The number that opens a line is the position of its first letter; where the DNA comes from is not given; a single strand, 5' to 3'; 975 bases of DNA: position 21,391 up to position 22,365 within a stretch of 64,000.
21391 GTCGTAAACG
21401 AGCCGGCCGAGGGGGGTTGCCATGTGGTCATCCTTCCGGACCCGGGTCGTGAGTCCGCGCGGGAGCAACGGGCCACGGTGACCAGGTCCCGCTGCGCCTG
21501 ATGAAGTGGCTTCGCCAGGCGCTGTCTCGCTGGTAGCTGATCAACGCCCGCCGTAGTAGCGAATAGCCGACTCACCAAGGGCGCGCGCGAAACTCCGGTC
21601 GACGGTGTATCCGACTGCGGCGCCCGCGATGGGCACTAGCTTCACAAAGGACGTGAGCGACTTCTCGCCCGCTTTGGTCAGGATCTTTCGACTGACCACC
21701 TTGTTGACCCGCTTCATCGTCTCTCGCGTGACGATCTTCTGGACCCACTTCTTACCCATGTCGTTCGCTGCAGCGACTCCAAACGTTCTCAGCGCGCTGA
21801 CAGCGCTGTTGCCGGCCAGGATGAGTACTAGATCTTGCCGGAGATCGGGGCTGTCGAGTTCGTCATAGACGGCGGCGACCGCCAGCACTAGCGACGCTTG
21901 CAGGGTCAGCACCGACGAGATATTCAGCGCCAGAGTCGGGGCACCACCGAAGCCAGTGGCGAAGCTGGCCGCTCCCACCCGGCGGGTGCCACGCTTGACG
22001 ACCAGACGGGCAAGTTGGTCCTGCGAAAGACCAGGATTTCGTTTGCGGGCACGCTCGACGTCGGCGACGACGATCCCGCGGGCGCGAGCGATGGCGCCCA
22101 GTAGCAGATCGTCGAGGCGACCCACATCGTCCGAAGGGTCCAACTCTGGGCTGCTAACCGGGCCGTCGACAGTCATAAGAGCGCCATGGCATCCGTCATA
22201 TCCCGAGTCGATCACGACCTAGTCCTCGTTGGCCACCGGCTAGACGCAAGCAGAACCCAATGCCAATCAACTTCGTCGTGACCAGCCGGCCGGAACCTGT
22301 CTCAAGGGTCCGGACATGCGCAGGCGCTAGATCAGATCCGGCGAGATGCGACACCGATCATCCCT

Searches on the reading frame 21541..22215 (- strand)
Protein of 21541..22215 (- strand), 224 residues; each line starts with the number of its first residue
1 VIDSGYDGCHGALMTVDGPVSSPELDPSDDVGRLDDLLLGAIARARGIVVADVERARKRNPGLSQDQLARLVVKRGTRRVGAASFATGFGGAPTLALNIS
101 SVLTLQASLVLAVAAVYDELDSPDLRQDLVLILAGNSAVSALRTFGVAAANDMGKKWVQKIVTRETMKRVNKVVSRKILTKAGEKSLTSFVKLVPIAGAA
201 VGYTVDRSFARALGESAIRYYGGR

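Call 5: search_protein_families(library=pfam, proteins=[window:21541-22215:-], max_evalue=0.01)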
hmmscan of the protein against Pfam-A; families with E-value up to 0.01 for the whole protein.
window:21541-22215:- (224 aa): 1 family
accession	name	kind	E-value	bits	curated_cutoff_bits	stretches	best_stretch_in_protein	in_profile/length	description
PF12787.12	EcsC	-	2.8e-09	37.4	30.4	1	66-222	84-236/240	EcsC protein family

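Call 6: search_protein_families(library=padloc, proteins=[window:21541-22215:-], max_evalue=0.01)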
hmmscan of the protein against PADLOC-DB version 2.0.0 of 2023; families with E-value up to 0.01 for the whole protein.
window:21541-22215:- (224 aa): 2 families
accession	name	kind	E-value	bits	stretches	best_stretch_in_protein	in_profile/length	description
PDLC04988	PDC-S29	-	2.5e-27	93.9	1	62-219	49-210/220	-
PDLC04989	PDC-S30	-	2.6e-07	28.2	1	136-202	153-220/268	-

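Call 27: search_protein_families(library=ncbifam, proteins=[window:21541-22215:-], max_evalue=0.01)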
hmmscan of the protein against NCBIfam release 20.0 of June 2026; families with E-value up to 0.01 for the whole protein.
window:21541-22215:- (224 aa): 0 families
